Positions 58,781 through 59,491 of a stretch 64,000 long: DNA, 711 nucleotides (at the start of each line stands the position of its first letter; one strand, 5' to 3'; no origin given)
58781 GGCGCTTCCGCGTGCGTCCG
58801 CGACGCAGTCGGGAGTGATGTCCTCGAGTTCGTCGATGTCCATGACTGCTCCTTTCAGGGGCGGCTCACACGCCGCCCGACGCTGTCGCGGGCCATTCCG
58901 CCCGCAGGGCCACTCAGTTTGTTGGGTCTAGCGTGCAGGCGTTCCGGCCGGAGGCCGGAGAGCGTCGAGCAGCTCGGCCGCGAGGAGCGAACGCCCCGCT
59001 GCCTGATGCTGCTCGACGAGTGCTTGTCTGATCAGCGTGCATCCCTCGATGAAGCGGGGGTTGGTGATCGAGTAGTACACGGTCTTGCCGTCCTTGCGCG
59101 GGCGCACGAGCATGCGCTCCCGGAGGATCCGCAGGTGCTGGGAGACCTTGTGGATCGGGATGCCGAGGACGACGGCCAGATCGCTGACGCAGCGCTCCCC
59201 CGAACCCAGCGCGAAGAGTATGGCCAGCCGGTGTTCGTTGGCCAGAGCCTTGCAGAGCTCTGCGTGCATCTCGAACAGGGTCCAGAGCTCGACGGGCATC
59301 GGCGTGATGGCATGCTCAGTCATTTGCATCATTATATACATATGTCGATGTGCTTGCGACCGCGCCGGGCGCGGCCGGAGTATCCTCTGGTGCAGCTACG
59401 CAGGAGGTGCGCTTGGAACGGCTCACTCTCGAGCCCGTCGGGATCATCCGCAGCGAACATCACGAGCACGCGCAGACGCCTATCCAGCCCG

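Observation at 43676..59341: Two convergent, paralogous ArsR-TusA-MvhD-HdrA-HdrA-wHTH-(HdrCB or QmoC-like)-DsrE modules: a Qmo/Hdr-type redox system wired to sulfur carriers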

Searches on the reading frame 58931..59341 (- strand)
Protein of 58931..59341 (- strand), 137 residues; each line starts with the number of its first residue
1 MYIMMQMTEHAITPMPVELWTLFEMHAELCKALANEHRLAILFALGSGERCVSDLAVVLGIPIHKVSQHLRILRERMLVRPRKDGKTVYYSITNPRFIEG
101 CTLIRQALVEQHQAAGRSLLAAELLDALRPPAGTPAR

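Call 16: search_protein_families(library=pfam, proteins=[L001:5418-5831:+, L001:5916-6173:+, L001:6188-6607:+, L001:6604-7971:+, L001:7968-10004:+, L001:10001-10315:+, L001:10315-11487:+, L001:11508-11921:+, L001:12006-12380:+, L001:12505-12912:-], max_evalue=0.01)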
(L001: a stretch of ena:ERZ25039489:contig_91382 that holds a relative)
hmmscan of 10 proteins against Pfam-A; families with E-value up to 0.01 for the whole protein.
L001:5418-5831:+ (137 aa): 3 families
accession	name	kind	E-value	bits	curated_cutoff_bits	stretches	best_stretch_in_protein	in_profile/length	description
PF01022.26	HTH_5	-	4.8e-10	39.6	22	1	36-76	2-42/47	Bacterial regulatory protein, arsR family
PF12840.13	HTH_20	-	1.5e-07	31.7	27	1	33-80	1-49/51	Helix-turn-helix domain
PF01978.25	TrmB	-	0.0096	16.2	25.6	0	47-91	20-64/68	Sugar-specific transcriptional regulator TrmB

L001:5916-6173:+ (85 aa): 1 family
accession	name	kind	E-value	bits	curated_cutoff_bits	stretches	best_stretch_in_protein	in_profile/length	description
PF01206.22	TusA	-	3.8e-17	62.3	28.6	1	16-83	4-70/70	Sulfurtransferase TusA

L001:6188-6607:+ (139 aa): 1 family
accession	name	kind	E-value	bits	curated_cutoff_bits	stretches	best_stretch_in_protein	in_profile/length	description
PF02662.21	FlpD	-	7.1e-20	71.7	22.3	1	13-128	1-117/123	Methyl-viologen-reducing hydrogenase, delta subunit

L001:6604-7971:+ (455 aa): 28 families (the best 25 are shown)
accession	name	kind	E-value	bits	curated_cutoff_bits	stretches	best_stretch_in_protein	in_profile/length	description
PF00037.32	Fer4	-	1.4e-12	47.3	21.1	2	150-171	2-23/24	4Fe-4S binding domain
PF07992.20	Pyr_redox_2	-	1.5e-12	48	26.1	2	300-410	186-285/291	Pyridine nucleotide-disulphide oxidoreductase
PF12838.12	Fer4_7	-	2.7e-11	44.2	27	2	109-170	2-52/52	4Fe-4S dicluster domain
PF13187.11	Fer4_9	-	8.9e-11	42.1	27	2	108-170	1-51/52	4Fe-4S dicluster domain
PF01266.30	DAO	-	1.3e-09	38.5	27.9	1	8-44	1-38/353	FAD dependent oxidoreductase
PF12797.12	Fer4_2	-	1.8e-09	37.3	24.5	2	150-168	4-22/22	4Fe-4S binding domain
PF13237.11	Fer4_10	-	9e-08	32.4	25.5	1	150-182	3-37/53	4Fe-4S dicluster domain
PF12837.12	Fer4_6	-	9.1e-08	32.1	25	2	149-170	2-23/24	4Fe-4S binding domain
PF13484.11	Fer4_16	-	2.8e-07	31.7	30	1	155-191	1-38/66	4Fe-4S double cluster binding domain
PF00890.30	FAD_binding_2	-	4.8e-07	29.8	20.4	1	8-44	1-37/414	FAD binding domain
PF14697.11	Fer4_21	-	1.1e-06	29.1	35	1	149-177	1-32/59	4Fe-4S dicluster domain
PF12831.13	FAD_oxidored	-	1.4e-06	28.3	27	1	8-45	1-38/416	FAD dependent oxidoreductase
PF25160.1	LdpA_Fe-S-bd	-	2e-06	27.9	27.6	1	142-171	15-43/49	LdpA Fe-S cluster-binding domain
PF13450.12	NAD_binding_8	-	3.3e-06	27.7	21.9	1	11-45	1-35/68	NAD(P)-binding Rossmann-like domain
PF01946.23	Thi4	-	9.8e-06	25.4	26.2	1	7-53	18-65/235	Thi4 family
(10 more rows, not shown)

L001:7968-10004:+ (678 aa): 20 families
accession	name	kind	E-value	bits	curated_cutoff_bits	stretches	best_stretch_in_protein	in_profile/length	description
PF07992.20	Pyr_redox_2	-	1.8e-10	41.1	26.1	1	172-249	3-78/291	Pyridine nucleotide-disulphide oxidoreductase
PF00037.32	Fer4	-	2.3e-09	37.1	21.1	1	631-652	2-23/24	4Fe-4S binding domain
PF12831.13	FAD_oxidored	-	9.6e-09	35.5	27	1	173-454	3-228/416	FAD dependent oxidoreductase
PF13237.11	Fer4_10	-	1.4e-08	34.9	25.5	2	597-648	4-53/53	4Fe-4S dicluster domain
PF13450.12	NAD_binding_8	-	2.7e-08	34.4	21.9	1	174-209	1-36/68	NAD(P)-binding Rossmann-like domain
PF12838.12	Fer4_7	-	3.2e-08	34.3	27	1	602-651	2-52/52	4Fe-4S dicluster domain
PF12837.12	Fer4_6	-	9.2e-07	29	25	2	630-652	2-24/24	4Fe-4S binding domain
PF12797.12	Fer4_2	-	6.2e-06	26.3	24.5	1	630-649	3-22/22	4Fe-4S binding domain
PF01946.23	Thi4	-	1.6e-05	24.7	26.2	1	171-216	19-65/235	Thi4 family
PF13187.11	Fer4_9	-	2e-05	25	27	1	602-652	2-52/52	4Fe-4S dicluster domain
PF00070.33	Pyr_redox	-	2.2e-05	25.3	22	1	171-209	1-36/82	Pyridine nucleotide-disulphide oxidoreductase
PF14697.11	Fer4_21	-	2.6e-05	24.7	35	1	595-653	1-58/59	4Fe-4S dicluster domain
PF03486.20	HI0933_like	-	4.8e-05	23.3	50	1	171-205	2-36/244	HI0933-like protein Rossmann domain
PF00890.30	FAD_binding_2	-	8.2e-05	22.4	20.4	1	172-208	2-38/414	FAD binding domain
PF01494.25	FAD_binding_3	-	0.00019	21.2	22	1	172-203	4-35/349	FAD binding domain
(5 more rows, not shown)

L001:10001-10315:+ (104 aa): 1 family
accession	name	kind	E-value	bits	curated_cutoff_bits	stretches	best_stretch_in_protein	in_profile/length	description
PF07336.16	ABATE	-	0.0063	17.6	24.4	1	13-76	51-114/130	Putative stress-induced transcription regulator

L001:10315-11487:+ (390 aa): 11 families
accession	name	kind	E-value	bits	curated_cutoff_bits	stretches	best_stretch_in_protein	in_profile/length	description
PF13187.11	Fer4_9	-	6.8e-10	39.3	27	1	23-82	1-51/52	4Fe-4S dicluster domain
PF13183.11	Fer4_8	-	9.7e-09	36.1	27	1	21-80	2-66/68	4Fe-4S dicluster domain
PF13237.11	Fer4_10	-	6.3e-08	32.9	25.5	1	20-79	5-53/53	4Fe-4S dicluster domain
PF13534.11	Fer4_17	-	1.1e-07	32.7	22.2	1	23-81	1-59/61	4Fe-4S dicluster domain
PF02665.19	Nitrate_red_gam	-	1.6e-06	28.4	22.9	2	344-380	173-209/217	Nitrate reductase gamma subunit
PF12838.12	Fer4_7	-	2.2e-06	28.5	27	1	24-82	2-52/52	4Fe-4S dicluster domain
PF25160.1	LdpA_Fe-S-bd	-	6.8e-06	26.2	27.6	0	22-37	26-41/49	LdpA Fe-S cluster-binding domain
PF00037.32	Fer4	-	0.00016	21.7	21.1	0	20-35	4-19/24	4Fe-4S binding domain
PF13484.11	Fer4_16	-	0.0016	19.6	30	0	24-79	2-64/66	4Fe-4S double cluster binding domain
PF12797.12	Fer4_2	-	0.0041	17.4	24.5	1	19-35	5-21/22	4Fe-4S binding domain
PF12800.12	Fer4_4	-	0.0078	16.9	24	0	22-35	2-15/17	4Fe-4S binding domain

L001:11508-11921:+ (137 aa): 2 families
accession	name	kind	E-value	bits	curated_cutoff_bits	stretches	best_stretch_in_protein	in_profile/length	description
PF13686.11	DrsE_2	-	7.2e-05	23.2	25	1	62-133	84-153/156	DsrE/DsrF/DrsH-like family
PF02635.20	DsrE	-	7.6e-05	23.3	22.7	1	28-132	29-111/116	DsrE/DsrF-like family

L001:12006-12380:+ (124 aa): 2 families
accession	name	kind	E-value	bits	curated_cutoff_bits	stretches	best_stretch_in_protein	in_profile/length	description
PF02635.20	DsrE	-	7.6e-18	65.2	22.7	1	8-123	2-115/116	DsrE/DsrF-like family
PF13686.11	DrsE_2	-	0.00046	20.6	25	0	63-119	96-152/156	DsrE/DsrF/DrsH-like family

L001:12505-12912:- (135 aa): 2 families
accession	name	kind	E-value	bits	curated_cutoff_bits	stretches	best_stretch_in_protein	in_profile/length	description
PF01243.27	PNPOx_N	-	2.5e-19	70.2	28.1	1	4-121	1-117/120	Pyridoxamine 5'-phosphate oxidase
PF12766.13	Pyridox_oxase_2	-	0.004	18.2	26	1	32-87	42-99/100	Pyridoxamine 5'-phosphate oxidase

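Call 17: search_protein_families(library=pfam, proteins=[L001:19861-20298:-, L001:17132-19864:-, L001:15348-17135:-, L001:15058-15351:-, L001:14747-15061:-, L001:13773-14744:-, L001:13241-13726:-], max_evalue=0.01)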
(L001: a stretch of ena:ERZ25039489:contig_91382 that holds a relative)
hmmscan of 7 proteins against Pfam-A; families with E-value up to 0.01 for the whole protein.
L001:19861-20298:- (145 aa): 1 family
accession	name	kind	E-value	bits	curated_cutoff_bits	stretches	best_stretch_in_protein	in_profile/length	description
PF02662.21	FlpD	-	7.3e-29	100.7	22.3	1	16-138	1-123/123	Methyl-viologen-reducing hydrogenase, delta subunit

L001:17132-19864:- (910 aa): 22 families
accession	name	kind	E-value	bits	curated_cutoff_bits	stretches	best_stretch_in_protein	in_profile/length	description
PF07992.20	Pyr_redox_2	-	1.7e-45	156.1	26.1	3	251-541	1-291/291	Pyridine nucleotide-disulphide oxidoreductase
PF14691.11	Fer4_20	-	6.4e-17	61.8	25.8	1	159-235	30-109/113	Dihydroprymidine dehydrogenase domain II, 4Fe-4S cluster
PF13450.12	NAD_binding_8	-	2.4e-14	53.8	21.9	2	255-288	1-34/68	NAD(P)-binding Rossmann-like domain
PF13738.12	Pyr_redox_3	-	3.6e-12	46.6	30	1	336-403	127-188/305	Pyridine nucleotide-disulphide oxidoreductase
PF12831.13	FAD_oxidored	-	7.6e-12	45.7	27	2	253-289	2-38/416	FAD dependent oxidoreductase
PF01266.30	DAO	-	1.3e-11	45.1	27.9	1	252-287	1-37/353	FAD dependent oxidoreductase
PF00070.33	Pyr_redox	-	5.5e-11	43.3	22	0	252-286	1-35/82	Pyridine nucleotide-disulphide oxidoreductase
PF01946.23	Thi4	-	9.8e-11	41.8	26.2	2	252-292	19-60/235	Thi4 family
PF00890.30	FAD_binding_2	-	4.6e-09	36.4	20.4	2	9-45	1-37/414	FAD binding domain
PF01593.30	Amino_oxidase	-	7.6e-08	32.5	19.8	1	261-287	2-28/443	Flavin containing amine oxidoreductase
PF03486.20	HI0933_like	-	1e-07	32.1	50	1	252-287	2-37/244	HI0933-like protein Rossmann domain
PF01134.28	GIDA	-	1.9e-07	30.9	22.1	1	252-279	1-28/391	Glucose inhibited division protein A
PF01262.27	AlaDh_PNT_C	-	1e-06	28.8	23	0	378-404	27-53/214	Alanine dehydrogenase/PNT, C-terminal domain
PF13241.12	NAD_binding_7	-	4.5e-06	27.6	22.1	1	375-425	3-46/104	Putative NAD(P)-binding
PF01494.25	FAD_binding_3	-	1.3e-05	25.1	22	1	252-281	3-32/349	FAD binding domain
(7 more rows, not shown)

L001:15348-17135:- (595 aa): 19 families
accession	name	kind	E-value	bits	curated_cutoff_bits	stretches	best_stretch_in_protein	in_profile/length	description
PF14697.11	Fer4_21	-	7.2e-12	45.7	35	1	517-573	1-58/59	4Fe-4S dicluster domain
PF07992.20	Pyr_redox_2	-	1.2e-11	45.1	26.1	1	163-279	3-114/291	Pyridine nucleotide-disulphide oxidoreductase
PF25160.1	LdpA_Fe-S-bd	-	3.3e-09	36.8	27.6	2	530-577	9-48/49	LdpA Fe-S cluster-binding domain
PF00037.32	Fer4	-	7.2e-09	35.5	21.1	2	551-573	2-24/24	4Fe-4S binding domain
PF12838.12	Fer4_7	-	1.7e-08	35.2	27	1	524-571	2-52/52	4Fe-4S dicluster domain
PF13484.11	Fer4_16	-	2.9e-08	34.8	30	2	557-580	2-26/66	4Fe-4S double cluster binding domain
PF13237.11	Fer4_10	-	1.3e-07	31.8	25.5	1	519-568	4-53/53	4Fe-4S dicluster domain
PF13187.11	Fer4_9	-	1.9e-07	31.4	27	1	523-572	1-52/52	4Fe-4S dicluster domain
PF13450.12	NAD_binding_8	-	7.9e-07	29.7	21.9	1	165-202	1-38/68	NAD(P)-binding Rossmann-like domain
PF12831.13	FAD_oxidored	-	1.6e-06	28.1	27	1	164-208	3-47/416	FAD dependent oxidoreductase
PF12837.12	Fer4_6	-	3.5e-06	27.1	25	2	549-572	1-24/24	4Fe-4S binding domain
PF00890.30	FAD_binding_2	-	3.9e-06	26.8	20.4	1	164-198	3-37/414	FAD binding domain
PF12797.12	Fer4_2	-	3.3e-05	24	24.5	1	518-536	4-22/22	4Fe-4S binding domain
PF03486.20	HI0933_like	-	0.00037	20.4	50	0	163-200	3-40/244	HI0933-like protein Rossmann domain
PF01266.30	DAO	-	0.0007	19.7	27.9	1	164-197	3-37/353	FAD dependent oxidoreductase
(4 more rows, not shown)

L001:15058-15351:- (97 aa): 3 families
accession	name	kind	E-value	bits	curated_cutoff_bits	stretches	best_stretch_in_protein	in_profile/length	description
PF21476.4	PF0610-like_N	-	0.00064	20.3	33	1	34-62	3-31/50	PF0610-like, N-terminal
PF12840.13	HTH_20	-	0.00089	19.6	27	1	34-58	6-31/51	Helix-turn-helix domain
PF01978.25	TrmB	-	0.0017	18.6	25.6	1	38-94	15-67/68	Sugar-specific transcriptional regulator TrmB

L001:14747-15061:- (104 aa): 16 families
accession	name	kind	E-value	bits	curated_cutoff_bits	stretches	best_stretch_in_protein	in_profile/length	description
PF13534.11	Fer4_17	-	2e-11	44.7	22.2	2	45-81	25-60/61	4Fe-4S dicluster domain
PF13183.11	Fer4_8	-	2e-09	38.3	27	1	21-81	2-68/68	4Fe-4S dicluster domain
PF13187.11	Fer4_9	-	5.6e-09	36.3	27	2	23-80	1-50/52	4Fe-4S dicluster domain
PF13237.11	Fer4_10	-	8.7e-09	35.6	25.5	1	19-78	4-53/53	4Fe-4S dicluster domain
PF12838.12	Fer4_7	-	1.6e-08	35.3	27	1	16-38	30-52/52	4Fe-4S dicluster domain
PF12797.12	Fer4_2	-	8.7e-07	29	24.5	1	19-35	5-21/22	4Fe-4S binding domain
PF12837.12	Fer4_6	-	1.1e-06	28.8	25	2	18-38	3-23/24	4Fe-4S binding domain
PF00037.32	Fer4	-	1.1e-06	28.7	21.1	1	19-37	3-21/24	4Fe-4S binding domain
PF14697.11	Fer4_21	-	1.8e-05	25.2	35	1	18-36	35-53/59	4Fe-4S dicluster domain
PF13746.11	Fer4_18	-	2.1e-05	25.2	27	0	20-40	57-77/114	4Fe-4S dicluster domain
PF12800.12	Fer4_4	-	3.2e-05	24.3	24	1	22-37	2-17/17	4Fe-4S binding domain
PF14691.11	Fer4_20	-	0.00049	20.3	25.8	0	61-94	18-53/113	Dihydroprymidine dehydrogenase domain II, 4Fe-4S cluster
PF25160.1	LdpA_Fe-S-bd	-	0.0005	20.2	27.6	1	17-37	21-41/49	LdpA Fe-S cluster-binding domain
PF13484.11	Fer4_16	-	0.0059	17.8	30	0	20-36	49-65/66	4Fe-4S double cluster binding domain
PF13370.11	Fer4_13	-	0.0067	17.5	24.5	0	22-36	4-18/58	4Fe-4S single cluster domain of Ferredoxin I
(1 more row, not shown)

L001:13773-14744:- (323 aa): 1 family
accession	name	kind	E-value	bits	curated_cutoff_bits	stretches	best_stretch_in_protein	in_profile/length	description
PF02754.22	CCG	-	5.2e-11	42.9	20.6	1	217-300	1-84/85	Cysteine-rich domain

L001:13241-13726:- (161 aa): 2 families
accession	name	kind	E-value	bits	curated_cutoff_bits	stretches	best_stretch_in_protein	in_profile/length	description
PF13686.11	DrsE_2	-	4.9e-62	208.9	25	1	5-160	2-156/156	DsrE/DsrF/DrsH-like family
PF02635.20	DsrE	-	6.5e-09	36.4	22.7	1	85-149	38-104/116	DsrE/DsrF-like family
